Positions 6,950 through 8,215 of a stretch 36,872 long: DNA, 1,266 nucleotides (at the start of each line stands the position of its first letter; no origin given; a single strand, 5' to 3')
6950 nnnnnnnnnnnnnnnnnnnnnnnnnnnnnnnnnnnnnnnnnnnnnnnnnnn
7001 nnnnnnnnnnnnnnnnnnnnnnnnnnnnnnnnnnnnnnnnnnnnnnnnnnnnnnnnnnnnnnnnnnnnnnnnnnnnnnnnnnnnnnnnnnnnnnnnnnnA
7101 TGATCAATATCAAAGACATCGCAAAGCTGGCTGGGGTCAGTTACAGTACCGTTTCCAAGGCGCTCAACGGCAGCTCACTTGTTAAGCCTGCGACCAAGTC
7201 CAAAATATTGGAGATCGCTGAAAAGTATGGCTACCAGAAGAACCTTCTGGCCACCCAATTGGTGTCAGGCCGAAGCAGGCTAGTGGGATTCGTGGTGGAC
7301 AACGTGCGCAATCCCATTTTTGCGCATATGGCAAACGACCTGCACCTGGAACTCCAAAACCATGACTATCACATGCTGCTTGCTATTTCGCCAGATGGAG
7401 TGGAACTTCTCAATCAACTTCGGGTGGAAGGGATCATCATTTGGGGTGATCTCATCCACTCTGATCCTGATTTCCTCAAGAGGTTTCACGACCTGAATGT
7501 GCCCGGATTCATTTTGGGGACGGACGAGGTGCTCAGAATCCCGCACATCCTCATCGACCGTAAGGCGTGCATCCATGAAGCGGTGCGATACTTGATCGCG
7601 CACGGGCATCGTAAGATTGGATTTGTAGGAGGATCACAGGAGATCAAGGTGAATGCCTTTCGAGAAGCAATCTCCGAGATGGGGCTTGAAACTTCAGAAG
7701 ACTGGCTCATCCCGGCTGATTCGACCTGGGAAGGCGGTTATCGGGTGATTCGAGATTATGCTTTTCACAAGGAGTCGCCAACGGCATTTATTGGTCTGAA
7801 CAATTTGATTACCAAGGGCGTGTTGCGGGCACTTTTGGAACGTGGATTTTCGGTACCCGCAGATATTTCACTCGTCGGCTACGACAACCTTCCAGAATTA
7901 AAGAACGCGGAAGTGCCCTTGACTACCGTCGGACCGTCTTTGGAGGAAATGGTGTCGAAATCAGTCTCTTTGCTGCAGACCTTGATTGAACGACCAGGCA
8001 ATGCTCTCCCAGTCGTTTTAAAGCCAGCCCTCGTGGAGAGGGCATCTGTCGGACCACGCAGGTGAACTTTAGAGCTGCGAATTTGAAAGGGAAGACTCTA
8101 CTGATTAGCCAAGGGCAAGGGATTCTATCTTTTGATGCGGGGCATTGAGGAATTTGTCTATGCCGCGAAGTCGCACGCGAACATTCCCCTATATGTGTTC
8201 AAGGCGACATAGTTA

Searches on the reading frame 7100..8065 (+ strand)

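Call 7: search_protein_families(library=pfam, proteins=[window:7100-8065:+])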
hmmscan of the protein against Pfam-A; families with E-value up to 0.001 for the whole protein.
window:7100-8065:+ (321 aa): 3 families
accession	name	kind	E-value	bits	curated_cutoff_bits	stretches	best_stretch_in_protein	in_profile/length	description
PF13377.12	Peripla_BP_3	-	4.4e-28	98.9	26.5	1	162-317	1-167/167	Periplasmic binding protein-like domain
PF00356.27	LacI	-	1.3e-15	57.3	27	1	3-48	1-46/46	Bacterial regulatory proteins, lacI family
PF00532.27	Peripla_BP_1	-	1.8e-15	57.6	22.2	1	62-289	4-261/281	Periplasmic binding proteins and sugar binding domain of LacI family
